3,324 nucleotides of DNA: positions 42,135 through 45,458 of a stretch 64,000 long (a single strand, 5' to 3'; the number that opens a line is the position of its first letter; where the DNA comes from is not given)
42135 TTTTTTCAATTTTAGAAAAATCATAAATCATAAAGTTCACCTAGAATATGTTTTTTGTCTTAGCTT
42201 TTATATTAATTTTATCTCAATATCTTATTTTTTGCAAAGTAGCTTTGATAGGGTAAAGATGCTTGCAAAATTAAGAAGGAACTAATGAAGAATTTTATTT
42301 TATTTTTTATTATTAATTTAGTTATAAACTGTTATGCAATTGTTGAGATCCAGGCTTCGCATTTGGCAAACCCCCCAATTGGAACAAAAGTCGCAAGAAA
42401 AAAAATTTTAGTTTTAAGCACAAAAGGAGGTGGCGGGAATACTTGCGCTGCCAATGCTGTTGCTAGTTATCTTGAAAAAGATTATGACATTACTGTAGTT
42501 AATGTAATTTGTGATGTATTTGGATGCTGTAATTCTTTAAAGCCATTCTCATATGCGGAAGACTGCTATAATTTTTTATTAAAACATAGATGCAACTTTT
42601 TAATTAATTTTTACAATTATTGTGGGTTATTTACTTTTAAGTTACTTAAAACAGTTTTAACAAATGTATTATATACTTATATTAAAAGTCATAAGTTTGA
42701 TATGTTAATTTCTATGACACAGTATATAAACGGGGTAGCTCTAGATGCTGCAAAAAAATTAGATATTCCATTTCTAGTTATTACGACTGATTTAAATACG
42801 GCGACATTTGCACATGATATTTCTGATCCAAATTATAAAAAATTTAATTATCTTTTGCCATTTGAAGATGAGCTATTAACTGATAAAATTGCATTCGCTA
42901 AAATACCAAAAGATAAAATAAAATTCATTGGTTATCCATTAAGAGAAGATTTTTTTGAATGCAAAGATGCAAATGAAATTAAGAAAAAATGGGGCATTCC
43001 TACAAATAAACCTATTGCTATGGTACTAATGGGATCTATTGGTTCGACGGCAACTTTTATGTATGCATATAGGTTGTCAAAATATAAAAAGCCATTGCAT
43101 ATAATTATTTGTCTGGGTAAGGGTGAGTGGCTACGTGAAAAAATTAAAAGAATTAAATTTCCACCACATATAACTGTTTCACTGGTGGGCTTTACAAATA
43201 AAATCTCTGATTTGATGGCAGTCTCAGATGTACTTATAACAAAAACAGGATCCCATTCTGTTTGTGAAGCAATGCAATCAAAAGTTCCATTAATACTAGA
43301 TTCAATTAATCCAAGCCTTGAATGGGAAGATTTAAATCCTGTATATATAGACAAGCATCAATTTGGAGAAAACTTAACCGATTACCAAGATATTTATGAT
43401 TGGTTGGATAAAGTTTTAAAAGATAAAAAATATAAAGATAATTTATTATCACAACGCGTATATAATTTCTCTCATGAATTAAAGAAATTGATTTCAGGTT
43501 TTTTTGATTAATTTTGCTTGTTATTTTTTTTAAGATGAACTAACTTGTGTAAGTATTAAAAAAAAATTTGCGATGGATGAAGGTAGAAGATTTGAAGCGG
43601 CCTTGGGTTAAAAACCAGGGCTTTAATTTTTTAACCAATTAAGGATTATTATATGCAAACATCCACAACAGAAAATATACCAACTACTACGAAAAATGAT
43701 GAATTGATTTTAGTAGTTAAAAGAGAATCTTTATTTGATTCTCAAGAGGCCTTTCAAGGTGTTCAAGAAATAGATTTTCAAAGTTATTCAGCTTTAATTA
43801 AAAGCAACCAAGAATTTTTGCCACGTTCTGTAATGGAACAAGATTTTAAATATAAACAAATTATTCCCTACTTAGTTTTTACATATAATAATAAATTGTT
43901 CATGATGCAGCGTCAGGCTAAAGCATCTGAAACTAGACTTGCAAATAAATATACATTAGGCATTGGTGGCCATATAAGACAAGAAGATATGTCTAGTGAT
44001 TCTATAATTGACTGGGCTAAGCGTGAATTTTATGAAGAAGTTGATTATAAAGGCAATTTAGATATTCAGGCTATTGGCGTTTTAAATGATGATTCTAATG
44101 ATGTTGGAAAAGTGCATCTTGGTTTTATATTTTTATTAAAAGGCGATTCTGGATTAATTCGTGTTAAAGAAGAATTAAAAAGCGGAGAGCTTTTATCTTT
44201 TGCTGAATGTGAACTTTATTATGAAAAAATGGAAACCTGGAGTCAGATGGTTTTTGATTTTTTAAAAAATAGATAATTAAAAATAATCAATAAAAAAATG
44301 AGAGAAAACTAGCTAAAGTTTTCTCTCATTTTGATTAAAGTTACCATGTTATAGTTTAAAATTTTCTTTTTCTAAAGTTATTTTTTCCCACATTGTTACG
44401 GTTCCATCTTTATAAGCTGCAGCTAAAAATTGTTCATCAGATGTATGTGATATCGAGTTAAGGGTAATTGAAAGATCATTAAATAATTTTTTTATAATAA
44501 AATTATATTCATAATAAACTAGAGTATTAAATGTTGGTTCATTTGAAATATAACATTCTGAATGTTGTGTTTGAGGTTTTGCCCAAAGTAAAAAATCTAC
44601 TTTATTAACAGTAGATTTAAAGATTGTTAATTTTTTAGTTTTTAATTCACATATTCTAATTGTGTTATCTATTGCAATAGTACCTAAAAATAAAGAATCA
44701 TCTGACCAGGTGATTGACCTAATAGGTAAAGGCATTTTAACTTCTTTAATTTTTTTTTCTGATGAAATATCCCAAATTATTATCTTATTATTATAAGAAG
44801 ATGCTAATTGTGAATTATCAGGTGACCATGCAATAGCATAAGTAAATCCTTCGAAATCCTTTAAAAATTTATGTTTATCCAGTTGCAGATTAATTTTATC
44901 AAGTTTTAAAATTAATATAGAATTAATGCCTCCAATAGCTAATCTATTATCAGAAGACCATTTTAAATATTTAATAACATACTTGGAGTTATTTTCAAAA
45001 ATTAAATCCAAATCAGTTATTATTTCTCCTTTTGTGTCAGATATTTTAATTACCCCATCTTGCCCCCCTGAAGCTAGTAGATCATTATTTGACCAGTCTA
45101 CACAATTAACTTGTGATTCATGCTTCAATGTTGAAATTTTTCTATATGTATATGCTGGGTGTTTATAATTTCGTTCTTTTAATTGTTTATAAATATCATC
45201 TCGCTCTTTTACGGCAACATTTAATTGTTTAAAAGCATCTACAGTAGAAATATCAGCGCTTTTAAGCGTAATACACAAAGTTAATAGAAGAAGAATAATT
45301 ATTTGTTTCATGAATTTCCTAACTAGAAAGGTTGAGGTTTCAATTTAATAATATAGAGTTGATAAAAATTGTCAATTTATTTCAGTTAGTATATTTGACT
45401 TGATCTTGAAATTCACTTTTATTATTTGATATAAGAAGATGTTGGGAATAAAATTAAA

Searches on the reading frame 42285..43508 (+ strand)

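Call 47: search_protein_families(library=pfam, proteins=[window:42285-43508:+], max_evalue=0.0001)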
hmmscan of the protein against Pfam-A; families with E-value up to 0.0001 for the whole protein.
window:42285-43508:+ (408 aa): 2 families
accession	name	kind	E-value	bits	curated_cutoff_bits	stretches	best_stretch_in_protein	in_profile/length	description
PF02684.21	LpxB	-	1.6e-09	37.6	22.6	1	190-338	140-285/374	Lipid-A-disaccharide synthetase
PF04101.22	Glyco_tran_28_C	-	8.2e-08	32.9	22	1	268-383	29-142/166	Glycosyltransferase family 28 C-terminal domain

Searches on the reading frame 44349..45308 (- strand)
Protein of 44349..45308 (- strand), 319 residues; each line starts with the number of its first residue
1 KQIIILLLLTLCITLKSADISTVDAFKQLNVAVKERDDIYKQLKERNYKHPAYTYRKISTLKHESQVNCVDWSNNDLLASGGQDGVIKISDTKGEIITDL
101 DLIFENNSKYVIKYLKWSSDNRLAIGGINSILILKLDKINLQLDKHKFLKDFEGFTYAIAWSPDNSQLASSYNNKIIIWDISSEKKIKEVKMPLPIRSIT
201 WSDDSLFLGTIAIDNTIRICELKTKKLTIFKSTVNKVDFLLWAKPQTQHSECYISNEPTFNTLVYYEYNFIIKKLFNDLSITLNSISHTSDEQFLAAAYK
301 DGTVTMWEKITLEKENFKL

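Call 17: search_protein_families(library=pfam, proteins=[window:44349-45308:-], max_evalue=0.001)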
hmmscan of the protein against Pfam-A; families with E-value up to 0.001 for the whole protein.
window:44349-45308:- (319 aa): 20 families
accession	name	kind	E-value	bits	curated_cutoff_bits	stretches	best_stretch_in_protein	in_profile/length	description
PF24807.1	WD40_CDC20-Fz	-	9.5e-22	78.1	200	2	59-204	87-232/292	CDC20/Fizzy WD40 domain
PF00400.38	WD40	-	5.4e-20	71.4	27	2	58-89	4-37/39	WD domain, G-beta repeat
PF25174.1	Beta-prop_THOC3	-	8.1e-18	64.8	305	1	112-308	5-199/272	THOC3 beta-propeller domain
PF24105.1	Beta-prop_CAF1B_HIR1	-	5.2e-14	52.4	80.5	1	146-250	123-226/383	CAF1B/HIR1 beta-propeller domain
PF25173.1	Beta-prop_WDR3_1st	-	6.7e-14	52.4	154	1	150-226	68-146/184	WDR3 first beta-propeller domain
PF24817.1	WD40_WDHD1_1st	-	1.9e-13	50.7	109.9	1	62-204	126-276/291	WDHD1 first WD40 domain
PF23389.1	Beta-prop_WDR19_1st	-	2.4e-12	46.9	27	2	54-102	112-161/325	WDR19 first beta-propeller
PF23414.1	Beta-prop_EML_2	-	1e-11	45.1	90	1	79-245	14-176/266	Echinoderm microtubule-associated protein second beta-propeller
PF12894.13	ANAPC4_WD40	-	1.7e-11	44.7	22.9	0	161-243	3-89/91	Anaphase-promoting complex subunit 4 WD40 domain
PF24814.1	WD40_Prp19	-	1.2e-09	38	320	1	62-227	47-211/281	Prp19 WD40 domain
PF23775.1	Beta-prop_RIG_2nd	-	1e-08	35.4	80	1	58-195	113-259/278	RIG second beta-propeller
PF24796.1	WDR55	-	9.2e-07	28.6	200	0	62-93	94-125/296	WDR55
PF25460.1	Beta-prop_Aladin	-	1.1e-06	28.5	171.1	1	63-243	16-203/340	Aladin seven-bladed propeller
PF25047.1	Beta-prop_TEP1_2nd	-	1e-05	25.3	89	0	142-188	79-171/255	TEP-1 second beta-propeller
PF25391.1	WD40_Gbeta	-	1.1e-05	25.1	150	1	62-312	53-302/340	G protein beta WD-40 repeat protein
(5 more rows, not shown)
